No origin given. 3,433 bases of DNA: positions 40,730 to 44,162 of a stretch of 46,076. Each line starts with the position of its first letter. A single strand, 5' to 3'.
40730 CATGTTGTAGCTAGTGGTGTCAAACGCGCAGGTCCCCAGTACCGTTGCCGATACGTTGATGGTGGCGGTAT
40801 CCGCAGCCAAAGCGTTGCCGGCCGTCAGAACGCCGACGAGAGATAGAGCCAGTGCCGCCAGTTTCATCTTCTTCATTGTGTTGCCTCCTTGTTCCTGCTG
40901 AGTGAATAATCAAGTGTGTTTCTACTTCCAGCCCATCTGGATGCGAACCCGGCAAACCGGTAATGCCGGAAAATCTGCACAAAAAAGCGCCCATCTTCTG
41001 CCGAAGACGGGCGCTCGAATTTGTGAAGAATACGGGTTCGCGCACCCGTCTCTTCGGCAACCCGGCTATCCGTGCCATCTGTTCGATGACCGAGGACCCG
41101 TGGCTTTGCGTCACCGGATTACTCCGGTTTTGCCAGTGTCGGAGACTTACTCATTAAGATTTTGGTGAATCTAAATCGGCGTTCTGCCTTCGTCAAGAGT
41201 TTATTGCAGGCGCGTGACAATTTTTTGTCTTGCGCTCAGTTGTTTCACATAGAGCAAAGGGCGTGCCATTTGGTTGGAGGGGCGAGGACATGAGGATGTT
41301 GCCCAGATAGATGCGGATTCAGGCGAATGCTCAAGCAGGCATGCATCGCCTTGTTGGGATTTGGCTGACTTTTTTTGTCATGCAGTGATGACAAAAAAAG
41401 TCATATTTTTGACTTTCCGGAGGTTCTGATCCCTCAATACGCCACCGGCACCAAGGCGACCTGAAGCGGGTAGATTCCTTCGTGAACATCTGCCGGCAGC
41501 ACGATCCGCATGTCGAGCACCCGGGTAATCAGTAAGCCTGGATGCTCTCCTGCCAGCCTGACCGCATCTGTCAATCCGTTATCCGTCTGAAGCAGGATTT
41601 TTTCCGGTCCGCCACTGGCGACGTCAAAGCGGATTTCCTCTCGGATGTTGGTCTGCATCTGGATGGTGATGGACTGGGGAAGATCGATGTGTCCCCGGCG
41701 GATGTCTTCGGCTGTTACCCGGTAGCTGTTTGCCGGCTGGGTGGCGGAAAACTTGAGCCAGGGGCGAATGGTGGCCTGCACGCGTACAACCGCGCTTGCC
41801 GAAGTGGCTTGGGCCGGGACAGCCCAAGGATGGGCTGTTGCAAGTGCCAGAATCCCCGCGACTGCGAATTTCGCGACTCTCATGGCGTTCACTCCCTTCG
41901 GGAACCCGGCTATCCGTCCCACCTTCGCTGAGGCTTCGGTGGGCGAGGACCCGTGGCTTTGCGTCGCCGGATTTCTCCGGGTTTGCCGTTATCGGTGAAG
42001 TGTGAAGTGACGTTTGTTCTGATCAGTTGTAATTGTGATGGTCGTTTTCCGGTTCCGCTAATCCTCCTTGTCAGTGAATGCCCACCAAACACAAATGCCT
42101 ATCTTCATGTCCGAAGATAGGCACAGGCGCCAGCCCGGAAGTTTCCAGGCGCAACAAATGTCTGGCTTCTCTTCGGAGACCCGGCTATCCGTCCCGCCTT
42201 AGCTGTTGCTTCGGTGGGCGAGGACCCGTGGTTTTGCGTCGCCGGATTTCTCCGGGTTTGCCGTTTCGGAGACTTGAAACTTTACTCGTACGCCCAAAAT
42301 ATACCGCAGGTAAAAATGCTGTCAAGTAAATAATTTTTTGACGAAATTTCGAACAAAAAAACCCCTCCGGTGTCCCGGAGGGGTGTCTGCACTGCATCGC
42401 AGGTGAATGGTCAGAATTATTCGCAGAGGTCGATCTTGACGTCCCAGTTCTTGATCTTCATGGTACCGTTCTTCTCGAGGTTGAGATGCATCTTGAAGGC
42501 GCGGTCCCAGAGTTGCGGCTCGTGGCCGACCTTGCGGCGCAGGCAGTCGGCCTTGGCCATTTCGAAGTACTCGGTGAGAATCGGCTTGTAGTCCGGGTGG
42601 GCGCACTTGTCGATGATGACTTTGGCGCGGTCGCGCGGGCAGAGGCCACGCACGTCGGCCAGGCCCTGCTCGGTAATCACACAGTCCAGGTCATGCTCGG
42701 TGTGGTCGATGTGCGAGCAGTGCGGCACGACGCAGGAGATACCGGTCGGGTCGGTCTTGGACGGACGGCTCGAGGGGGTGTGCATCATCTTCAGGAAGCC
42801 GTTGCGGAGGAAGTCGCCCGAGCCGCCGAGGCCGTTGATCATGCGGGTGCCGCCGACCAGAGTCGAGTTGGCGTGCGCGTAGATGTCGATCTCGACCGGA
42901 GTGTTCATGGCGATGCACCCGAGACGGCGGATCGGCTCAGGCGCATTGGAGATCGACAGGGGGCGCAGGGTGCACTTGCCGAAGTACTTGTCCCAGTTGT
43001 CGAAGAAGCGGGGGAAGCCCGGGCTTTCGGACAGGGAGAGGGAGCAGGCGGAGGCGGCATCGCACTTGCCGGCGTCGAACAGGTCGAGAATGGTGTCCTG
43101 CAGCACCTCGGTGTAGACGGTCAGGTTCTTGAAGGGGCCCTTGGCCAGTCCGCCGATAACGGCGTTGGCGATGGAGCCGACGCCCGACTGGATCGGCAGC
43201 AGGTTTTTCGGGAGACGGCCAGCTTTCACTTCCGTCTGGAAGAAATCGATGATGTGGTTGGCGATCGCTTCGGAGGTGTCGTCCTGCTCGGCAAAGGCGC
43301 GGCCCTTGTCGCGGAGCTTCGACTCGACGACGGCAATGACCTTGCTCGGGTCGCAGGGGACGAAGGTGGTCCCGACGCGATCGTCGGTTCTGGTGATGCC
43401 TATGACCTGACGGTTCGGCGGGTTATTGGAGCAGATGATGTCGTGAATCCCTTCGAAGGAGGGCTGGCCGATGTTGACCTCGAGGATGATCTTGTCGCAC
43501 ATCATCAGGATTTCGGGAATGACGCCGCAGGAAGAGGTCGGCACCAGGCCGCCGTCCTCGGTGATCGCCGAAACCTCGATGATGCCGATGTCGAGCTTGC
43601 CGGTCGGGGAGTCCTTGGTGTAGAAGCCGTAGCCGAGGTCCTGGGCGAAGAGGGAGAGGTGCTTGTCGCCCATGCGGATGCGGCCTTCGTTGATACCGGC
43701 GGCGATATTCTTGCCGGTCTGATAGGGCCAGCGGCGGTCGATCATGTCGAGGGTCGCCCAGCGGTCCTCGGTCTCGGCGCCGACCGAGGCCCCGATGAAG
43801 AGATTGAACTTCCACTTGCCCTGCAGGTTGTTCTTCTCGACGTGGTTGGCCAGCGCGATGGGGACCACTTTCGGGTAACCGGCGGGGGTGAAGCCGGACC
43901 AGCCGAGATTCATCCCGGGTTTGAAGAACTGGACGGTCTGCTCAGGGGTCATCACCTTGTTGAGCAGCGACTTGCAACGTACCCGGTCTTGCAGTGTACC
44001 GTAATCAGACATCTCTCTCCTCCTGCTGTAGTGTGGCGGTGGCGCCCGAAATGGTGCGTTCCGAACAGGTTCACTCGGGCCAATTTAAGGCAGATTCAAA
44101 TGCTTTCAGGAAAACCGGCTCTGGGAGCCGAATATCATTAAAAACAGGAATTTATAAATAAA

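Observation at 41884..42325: Tandem GEMM-I riboswitches with two different expression platforms in one leader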

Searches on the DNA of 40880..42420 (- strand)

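Call 22: search_rna_families(sources=[L001, L002, L003, L004, L005, L006, L007, L008, L009, L010, L011, L012, L013, L014, L015, L016], threshold=gathering)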
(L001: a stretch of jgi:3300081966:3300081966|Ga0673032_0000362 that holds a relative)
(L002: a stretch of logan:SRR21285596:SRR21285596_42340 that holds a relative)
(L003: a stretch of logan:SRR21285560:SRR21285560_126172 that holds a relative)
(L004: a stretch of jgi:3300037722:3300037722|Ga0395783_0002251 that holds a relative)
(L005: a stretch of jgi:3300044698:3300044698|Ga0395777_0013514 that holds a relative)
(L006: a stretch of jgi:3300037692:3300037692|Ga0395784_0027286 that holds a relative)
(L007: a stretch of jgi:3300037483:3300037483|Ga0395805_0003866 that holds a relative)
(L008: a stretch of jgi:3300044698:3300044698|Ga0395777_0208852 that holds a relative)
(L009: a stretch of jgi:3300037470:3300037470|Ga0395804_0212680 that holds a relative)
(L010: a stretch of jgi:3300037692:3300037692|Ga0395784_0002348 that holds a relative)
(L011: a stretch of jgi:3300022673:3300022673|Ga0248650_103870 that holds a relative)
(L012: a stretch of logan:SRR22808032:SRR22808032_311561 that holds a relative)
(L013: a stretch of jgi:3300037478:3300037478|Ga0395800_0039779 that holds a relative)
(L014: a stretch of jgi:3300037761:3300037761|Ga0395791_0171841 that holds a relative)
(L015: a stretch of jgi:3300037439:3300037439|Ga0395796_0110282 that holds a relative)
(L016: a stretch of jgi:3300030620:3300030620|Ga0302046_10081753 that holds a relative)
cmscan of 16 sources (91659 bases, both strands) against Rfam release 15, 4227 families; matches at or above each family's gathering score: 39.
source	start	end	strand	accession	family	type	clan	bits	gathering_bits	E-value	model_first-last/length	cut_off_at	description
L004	4888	4988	+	RF03167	c-di-GMP-I-GGC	Cis-reg; riboswitch;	CL00126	71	59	1.2e-14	1-80/80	no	c-di-GMP-I-GGC riboswitch aptamer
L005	3743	3843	+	RF03167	c-di-GMP-I-GGC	Cis-reg; riboswitch;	CL00126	71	59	1.2e-14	1-80/80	no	c-di-GMP-I-GGC riboswitch aptamer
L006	4188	4288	+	RF03167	c-di-GMP-I-GGC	Cis-reg; riboswitch;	CL00126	71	59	1.2e-14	1-80/80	no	c-di-GMP-I-GGC riboswitch aptamer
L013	3810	3901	+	RF03168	c-di-GMP-I-UAU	Cis-reg; riboswitch;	CL00126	70.7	65.9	3.7e-13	1-81/81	no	c-di-GMP-I-UAU riboswitch aptamer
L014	1197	1288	+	RF03168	c-di-GMP-I-UAU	Cis-reg; riboswitch;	CL00126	70.7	65.9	3.7e-13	1-81/81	no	c-di-GMP-I-UAU riboswitch aptamer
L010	4865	4967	+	RF03167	c-di-GMP-I-GGC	Cis-reg; riboswitch;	CL00126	70.6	59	1.5e-14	1-80/80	no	c-di-GMP-I-GGC riboswitch aptamer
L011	4745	4836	+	RF03167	c-di-GMP-I-GGC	Cis-reg; riboswitch;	CL00126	69.7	59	2.7e-14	1-80/80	no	c-di-GMP-I-GGC riboswitch aptamer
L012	1354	1445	+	RF03167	c-di-GMP-I-GGC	Cis-reg; riboswitch;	CL00126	69.3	59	3.7e-14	1-80/80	no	c-di-GMP-I-GGC riboswitch aptamer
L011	3889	3990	+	RF03167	c-di-GMP-I-GGC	Cis-reg; riboswitch;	CL00126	66.7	59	2.1e-13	1-80/80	no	c-di-GMP-I-GGC riboswitch aptamer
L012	505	606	+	RF03167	c-di-GMP-I-GGC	Cis-reg; riboswitch;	CL00126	66.7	59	2.1e-13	1-80/80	no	c-di-GMP-I-GGC riboswitch aptamer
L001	4637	4736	+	RF01051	c-di-GMP-I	Cis-reg; riboswitch;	CL00126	66.6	35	1.1e-10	1-87/87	no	c-di-GMP-I riboswitch aptamer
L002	647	746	+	RF01051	c-di-GMP-I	Cis-reg; riboswitch;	CL00126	66.6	35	1.1e-10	1-87/87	no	c-di-GMP-I riboswitch aptamer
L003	367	466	+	RF01051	c-di-GMP-I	Cis-reg; riboswitch;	CL00126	66.6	35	1.1e-10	1-87/87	no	c-di-GMP-I riboswitch aptamer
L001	5746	5838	+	RF03167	c-di-GMP-I-GGC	Cis-reg; riboswitch;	CL00126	65.1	59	5.9e-13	1-80/80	no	c-di-GMP-I-GGC riboswitch aptamer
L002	1756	1848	+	RF03167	c-di-GMP-I-GGC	Cis-reg; riboswitch;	CL00126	65.1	59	5.9e-13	1-80/80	no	c-di-GMP-I-GGC riboswitch aptamer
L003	1476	1568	+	RF03167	c-di-GMP-I-GGC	Cis-reg; riboswitch;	CL00126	65.1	59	5.9e-13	1-80/80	no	c-di-GMP-I-GGC riboswitch aptamer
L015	1515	1606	+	RF03167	c-di-GMP-I-GGC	Cis-reg; riboswitch;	CL00126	64.7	59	7.6e-13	1-80/80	no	c-di-GMP-I-GGC riboswitch aptamer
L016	920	1011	+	RF03167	c-di-GMP-I-GGC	Cis-reg; riboswitch;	CL00126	64.7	59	7.6e-13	1-80/80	no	c-di-GMP-I-GGC riboswitch aptamer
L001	4886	4988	+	RF03167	c-di-GMP-I-GGC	Cis-reg; riboswitch;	CL00126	64.3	59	1e-12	1-80/80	no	c-di-GMP-I-GGC riboswitch aptamer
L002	896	998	+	RF03167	c-di-GMP-I-GGC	Cis-reg; riboswitch;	CL00126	64.3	59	1e-12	1-80/80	no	c-di-GMP-I-GGC riboswitch aptamer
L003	616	718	+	RF03167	c-di-GMP-I-GGC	Cis-reg; riboswitch;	CL00126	64.3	59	1e-12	1-80/80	no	c-di-GMP-I-GGC riboswitch aptamer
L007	4857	4988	+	RF03167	c-di-GMP-I-GGC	Cis-reg; riboswitch;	CL00126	63.3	59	2e-12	1-80/80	no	c-di-GMP-I-GGC riboswitch aptamer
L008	792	923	+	RF03167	c-di-GMP-I-GGC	Cis-reg; riboswitch;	CL00126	63.3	59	2e-12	1-80/80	no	c-di-GMP-I-GGC riboswitch aptamer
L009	166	297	+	RF03167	c-di-GMP-I-GGC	Cis-reg; riboswitch;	CL00126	63.3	59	2e-12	1-80/80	no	c-di-GMP-I-GGC riboswitch aptamer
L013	2952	3055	+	RF03167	c-di-GMP-I-GGC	Cis-reg; riboswitch;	CL00126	62.9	59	2.4e-12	1-80/80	no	c-di-GMP-I-GGC riboswitch aptamer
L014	339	442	+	RF03167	c-di-GMP-I-GGC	Cis-reg; riboswitch;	CL00126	62.9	59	2.4e-12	1-80/80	no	c-di-GMP-I-GGC riboswitch aptamer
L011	3642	3739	+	RF03167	c-di-GMP-I-GGC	Cis-reg; riboswitch;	CL00126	62.4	59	3.5e-12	1-80/80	no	c-di-GMP-I-GGC riboswitch aptamer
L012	258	355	+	RF03167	c-di-GMP-I-GGC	Cis-reg; riboswitch;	CL00126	62.4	59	3.5e-12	1-80/80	no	c-di-GMP-I-GGC riboswitch aptamer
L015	386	482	+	RF01051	c-di-GMP-I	Cis-reg; riboswitch;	CL00126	62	35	1.5e-09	1-87/87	no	c-di-GMP-I riboswitch aptamer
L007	5779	5880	+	RF03167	c-di-GMP-I-GGC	Cis-reg; riboswitch;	CL00126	61.6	59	5.7e-12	1-80/80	no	c-di-GMP-I-GGC riboswitch aptamer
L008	1714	1815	+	RF03167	c-di-GMP-I-GGC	Cis-reg; riboswitch;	CL00126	61.6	59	5.7e-12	1-80/80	no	c-di-GMP-I-GGC riboswitch aptamer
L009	1088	1189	+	RF03167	c-di-GMP-I-GGC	Cis-reg; riboswitch;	CL00126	61.6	59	5.7e-12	1-80/80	no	c-di-GMP-I-GGC riboswitch aptamer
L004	5760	5859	+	RF03167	c-di-GMP-I-GGC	Cis-reg; riboswitch;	CL00126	60.4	59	1.3e-11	1-80/80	no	c-di-GMP-I-GGC riboswitch aptamer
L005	4615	4714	+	RF03167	c-di-GMP-I-GGC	Cis-reg; riboswitch;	CL00126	60.4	59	1.3e-11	1-80/80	no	c-di-GMP-I-GGC riboswitch aptamer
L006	5060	5159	+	RF03167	c-di-GMP-I-GGC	Cis-reg; riboswitch;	CL00126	60.4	59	1.3e-11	1-80/80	no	c-di-GMP-I-GGC riboswitch aptamer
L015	659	761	+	RF03167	c-di-GMP-I-GGC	Cis-reg; riboswitch;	CL00126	59.4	59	2.6e-11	1-80/80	no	c-di-GMP-I-GGC riboswitch aptamer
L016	64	166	+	RF03167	c-di-GMP-I-GGC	Cis-reg; riboswitch;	CL00126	59.4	59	2.6e-11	1-80/80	no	c-di-GMP-I-GGC riboswitch aptamer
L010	6021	6110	+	RF01051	c-di-GMP-I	Cis-reg; riboswitch;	CL00126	47.5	35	5e-06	1-87/87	no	c-di-GMP-I riboswitch aptamer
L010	7893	7978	+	RF01051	c-di-GMP-I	Cis-reg; riboswitch;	CL00126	44.8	35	2.3e-05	1-87/87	no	c-di-GMP-I riboswitch aptamer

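Call 34: search_rna_families(sources=[L017, L018, L020, L021, L022, L023, L027], threshold=gathering)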
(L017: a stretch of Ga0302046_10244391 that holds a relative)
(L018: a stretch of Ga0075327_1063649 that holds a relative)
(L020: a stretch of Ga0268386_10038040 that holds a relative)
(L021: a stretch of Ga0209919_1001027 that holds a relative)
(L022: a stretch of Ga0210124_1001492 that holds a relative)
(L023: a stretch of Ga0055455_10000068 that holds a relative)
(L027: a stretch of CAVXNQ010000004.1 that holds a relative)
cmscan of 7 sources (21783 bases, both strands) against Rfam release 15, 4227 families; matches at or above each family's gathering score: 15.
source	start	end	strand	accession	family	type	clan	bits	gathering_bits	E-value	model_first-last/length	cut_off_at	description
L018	241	343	+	RF03167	c-di-GMP-I-GGC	Cis-reg; riboswitch;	CL00126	67.3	59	3.2e-14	1-80/80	no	c-di-GMP-I-GGC riboswitch aptamer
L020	1386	1488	+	RF03167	c-di-GMP-I-GGC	Cis-reg; riboswitch;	CL00126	67.3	59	3.2e-14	1-80/80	no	c-di-GMP-I-GGC riboswitch aptamer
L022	1386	1488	+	RF03167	c-di-GMP-I-GGC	Cis-reg; riboswitch;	CL00126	67.2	59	3.5e-14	1-80/80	no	c-di-GMP-I-GGC riboswitch aptamer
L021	1386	1488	+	RF03167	c-di-GMP-I-GGC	Cis-reg; riboswitch;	CL00126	66.4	59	5.7e-14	1-80/80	no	c-di-GMP-I-GGC riboswitch aptamer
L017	578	680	+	RF03167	c-di-GMP-I-GGC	Cis-reg; riboswitch;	CL00126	66.3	59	6.3e-14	1-80/80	no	c-di-GMP-I-GGC riboswitch aptamer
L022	2247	2338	+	RF03167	c-di-GMP-I-GGC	Cis-reg; riboswitch;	CL00126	65.3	59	1.2e-13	1-80/80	no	c-di-GMP-I-GGC riboswitch aptamer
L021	2248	2339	+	RF03167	c-di-GMP-I-GGC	Cis-reg; riboswitch;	CL00126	64.9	59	1.6e-13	1-80/80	no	c-di-GMP-I-GGC riboswitch aptamer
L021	1139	1238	+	RF03167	c-di-GMP-I-GGC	Cis-reg; riboswitch;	CL00126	63.7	59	3.5e-13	1-80/80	no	c-di-GMP-I-GGC riboswitch aptamer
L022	1139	1238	+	RF03167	c-di-GMP-I-GGC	Cis-reg; riboswitch;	CL00126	63.6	59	3.8e-13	1-80/80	no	c-di-GMP-I-GGC riboswitch aptamer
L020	2242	2342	+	RF03167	c-di-GMP-I-GGC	Cis-reg; riboswitch;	CL00126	62.8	59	6.2e-13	1-80/80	no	c-di-GMP-I-GGC riboswitch aptamer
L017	305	401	+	RF01051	c-di-GMP-I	Cis-reg; riboswitch;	CL00126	62.7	35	2.3e-10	1-87/87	no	c-di-GMP-I riboswitch aptamer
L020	1113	1209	+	RF01051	c-di-GMP-I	Cis-reg; riboswitch;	CL00126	62.4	35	2.8e-10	1-87/87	no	c-di-GMP-I riboswitch aptamer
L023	1397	1497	+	RF03167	c-di-GMP-I-GGC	Cis-reg; riboswitch;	CL00126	60.8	59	2.4e-12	1-80/80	no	c-di-GMP-I-GGC riboswitch aptamer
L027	2897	2997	+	RF03167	c-di-GMP-I-GGC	Cis-reg; riboswitch;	CL00126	60.8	59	2.4e-12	1-80/80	no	c-di-GMP-I-GGC riboswitch aptamer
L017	1432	1476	+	RF01051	c-di-GMP-I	Cis-reg; riboswitch;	CL00126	35.1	35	0.0013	1-45/87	3'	c-di-GMP-I riboswitch aptamer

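Call 35: search_rna_families(source=window, start=40880, end=42420, threshold=evalue, max_evalue=1)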
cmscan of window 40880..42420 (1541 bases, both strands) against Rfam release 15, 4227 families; matches with E-value up to 1: 5.
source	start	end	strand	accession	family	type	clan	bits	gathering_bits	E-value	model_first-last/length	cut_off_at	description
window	41052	41143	-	RF03167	c-di-GMP-I-GGC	Cis-reg; riboswitch;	CL00126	65.9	59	5.8e-15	1-80/80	no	c-di-GMP-I-GGC riboswitch aptamer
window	41896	41996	-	RF03167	c-di-GMP-I-GGC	Cis-reg; riboswitch;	CL00126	57.2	59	1.8e-12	1-80/80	no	c-di-GMP-I-GGC riboswitch aptamer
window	42171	42271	-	RF03167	c-di-GMP-I-GGC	Cis-reg; riboswitch;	CL00126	53.8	59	1.7e-11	1-80/80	no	c-di-GMP-I-GGC riboswitch aptamer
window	41365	41423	-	RF03545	Flavi_ISFV_CRE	Cis-reg;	-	24.4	41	0.34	1-89/89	no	Insect-specific Flavivirus 3' UTR cis-acting replication element (CRE)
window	40984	41047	-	RF02985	ftsZ-DE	Gene; sRNA;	-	19.8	72.2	0.63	1-69/69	no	ftsZ-DE RNA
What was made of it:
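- On c-di-GMP-I-GGC variant (RF03167): With relaxed thresholds the two window aptamers score 53.8 and 57.2 bits on RF03167, below its 59-bit threshold (call 35).
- Tried and rejected: Other RNA families in the leader: an E-value-threshold Rfam scan of 40880-42420 gave only chance-level hits besides GEMM-I (call 35).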

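Call 59: search_rna_families(sources=[L015, L001, L013], threshold=gathering, show_alignments=8)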
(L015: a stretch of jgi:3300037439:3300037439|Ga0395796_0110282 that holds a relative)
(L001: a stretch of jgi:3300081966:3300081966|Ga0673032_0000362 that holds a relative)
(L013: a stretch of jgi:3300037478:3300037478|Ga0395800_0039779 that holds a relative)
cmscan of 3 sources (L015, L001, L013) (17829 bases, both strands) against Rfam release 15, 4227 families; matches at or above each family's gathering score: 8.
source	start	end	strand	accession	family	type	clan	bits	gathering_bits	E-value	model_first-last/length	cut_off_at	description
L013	3810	3901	+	RF03168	c-di-GMP-I-UAU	Cis-reg; riboswitch;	CL00126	70.7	65.9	7.2e-14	1-81/81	no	c-di-GMP-I-UAU riboswitch aptamer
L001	4637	4736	+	RF01051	c-di-GMP-I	Cis-reg; riboswitch;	CL00126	66.6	35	2.1e-11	1-87/87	no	c-di-GMP-I riboswitch aptamer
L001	5746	5838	+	RF03167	c-di-GMP-I-GGC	Cis-reg; riboswitch;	CL00126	65.1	59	1.1e-13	1-80/80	no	c-di-GMP-I-GGC riboswitch aptamer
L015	1515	1606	+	RF03167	c-di-GMP-I-GGC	Cis-reg; riboswitch;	CL00126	64.7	59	1.5e-13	1-80/80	no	c-di-GMP-I-GGC riboswitch aptamer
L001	4886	4988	+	RF03167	c-di-GMP-I-GGC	Cis-reg; riboswitch;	CL00126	64.3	59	2e-13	1-80/80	no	c-di-GMP-I-GGC riboswitch aptamer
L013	2952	3055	+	RF03167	c-di-GMP-I-GGC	Cis-reg; riboswitch;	CL00126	62.9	59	4.8e-13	1-80/80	no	c-di-GMP-I-GGC riboswitch aptamer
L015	386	482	+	RF01051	c-di-GMP-I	Cis-reg; riboswitch;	CL00126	62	35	2.8e-10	1-87/87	no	c-di-GMP-I riboswitch aptamer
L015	659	761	+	RF03167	c-di-GMP-I-GGC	Cis-reg; riboswitch;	CL00126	59.4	59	5e-12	1-80/80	no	c-di-GMP-I-GGC riboswitch aptamer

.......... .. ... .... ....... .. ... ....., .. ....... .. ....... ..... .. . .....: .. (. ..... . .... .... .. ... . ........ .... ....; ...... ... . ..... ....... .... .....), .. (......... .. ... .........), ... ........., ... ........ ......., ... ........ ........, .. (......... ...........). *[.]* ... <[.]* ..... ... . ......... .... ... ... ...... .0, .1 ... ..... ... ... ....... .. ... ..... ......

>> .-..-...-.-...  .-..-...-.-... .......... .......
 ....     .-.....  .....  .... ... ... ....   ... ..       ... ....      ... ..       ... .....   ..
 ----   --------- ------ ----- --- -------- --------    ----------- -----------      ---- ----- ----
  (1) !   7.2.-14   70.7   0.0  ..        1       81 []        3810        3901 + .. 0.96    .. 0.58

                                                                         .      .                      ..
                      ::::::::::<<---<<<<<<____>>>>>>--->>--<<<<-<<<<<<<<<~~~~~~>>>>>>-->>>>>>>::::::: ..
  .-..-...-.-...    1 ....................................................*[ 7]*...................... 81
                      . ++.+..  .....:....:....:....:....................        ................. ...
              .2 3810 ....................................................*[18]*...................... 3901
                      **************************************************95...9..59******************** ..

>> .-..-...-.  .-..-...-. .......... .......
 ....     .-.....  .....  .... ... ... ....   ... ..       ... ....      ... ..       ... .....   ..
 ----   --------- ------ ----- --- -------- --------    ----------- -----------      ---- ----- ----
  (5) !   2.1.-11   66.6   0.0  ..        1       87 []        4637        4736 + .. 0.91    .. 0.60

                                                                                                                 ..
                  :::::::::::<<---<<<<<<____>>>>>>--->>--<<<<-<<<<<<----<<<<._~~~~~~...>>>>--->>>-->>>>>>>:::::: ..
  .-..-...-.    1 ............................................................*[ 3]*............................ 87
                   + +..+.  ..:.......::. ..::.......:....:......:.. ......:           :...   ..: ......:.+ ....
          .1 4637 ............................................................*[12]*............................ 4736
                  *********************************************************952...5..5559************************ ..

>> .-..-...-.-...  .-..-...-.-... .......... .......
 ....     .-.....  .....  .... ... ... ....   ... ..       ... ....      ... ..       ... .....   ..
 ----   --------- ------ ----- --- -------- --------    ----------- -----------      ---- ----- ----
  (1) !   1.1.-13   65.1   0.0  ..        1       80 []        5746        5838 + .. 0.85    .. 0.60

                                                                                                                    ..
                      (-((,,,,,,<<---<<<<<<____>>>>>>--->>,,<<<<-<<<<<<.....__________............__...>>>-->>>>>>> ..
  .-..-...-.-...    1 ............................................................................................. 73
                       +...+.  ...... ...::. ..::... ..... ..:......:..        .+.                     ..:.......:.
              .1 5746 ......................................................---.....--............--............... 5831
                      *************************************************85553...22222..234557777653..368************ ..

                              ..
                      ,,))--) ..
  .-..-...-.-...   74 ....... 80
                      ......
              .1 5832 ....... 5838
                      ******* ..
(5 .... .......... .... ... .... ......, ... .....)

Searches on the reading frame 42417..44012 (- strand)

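Call 6: search_protein_families(library=pfam, proteins=[window:42417-44012:-], max_evalue=0.01)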
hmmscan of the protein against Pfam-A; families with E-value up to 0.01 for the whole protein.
window:42417-44012:- (531 aa): 2 families
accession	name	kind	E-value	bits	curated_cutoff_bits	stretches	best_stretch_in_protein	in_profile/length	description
PF02550.21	AcetylCoA_hydro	-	1.5e-37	130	24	1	15-230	4-198/198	Acetyl-CoA hydrolase/transferase N-terminal domain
PF13336.12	AcetylCoA_hyd_C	-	2.8e-37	128.4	23.7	1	332-482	1-153/154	Acetyl-CoA hydrolase/transferase C-terminal domain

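Call 7: search_protein_families(library=ncbifam, proteins=[window:42417-44012:-], max_evalue=0.01)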
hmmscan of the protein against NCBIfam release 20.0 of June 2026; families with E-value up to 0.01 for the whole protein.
window:42417-44012:- (531 aa): 4 families
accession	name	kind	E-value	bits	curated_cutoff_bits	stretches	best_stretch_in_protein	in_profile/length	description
TIGR03458.1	YgfH_subfam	subfamily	6.6e-179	595.6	658.7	1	18-518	3-489/489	succinate CoA transferase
NF053853.1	ScActCoATferScpC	equivalog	1.4e-170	568.3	500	1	8-518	2-493/493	succinyl-CoA:acetate CoA-transferase ScpC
NF053666.1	BtrAceCoATfers1341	equivalog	9.5e-153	509.6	740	1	19-523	3-492/492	butyryl-CoA:acetate CoA transferase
TIGR03948.1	butyr_acet_CoA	equivalog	2e-14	53.2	674.8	1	273-480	215-431/445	butyryl-CoA:acetate CoA-transferase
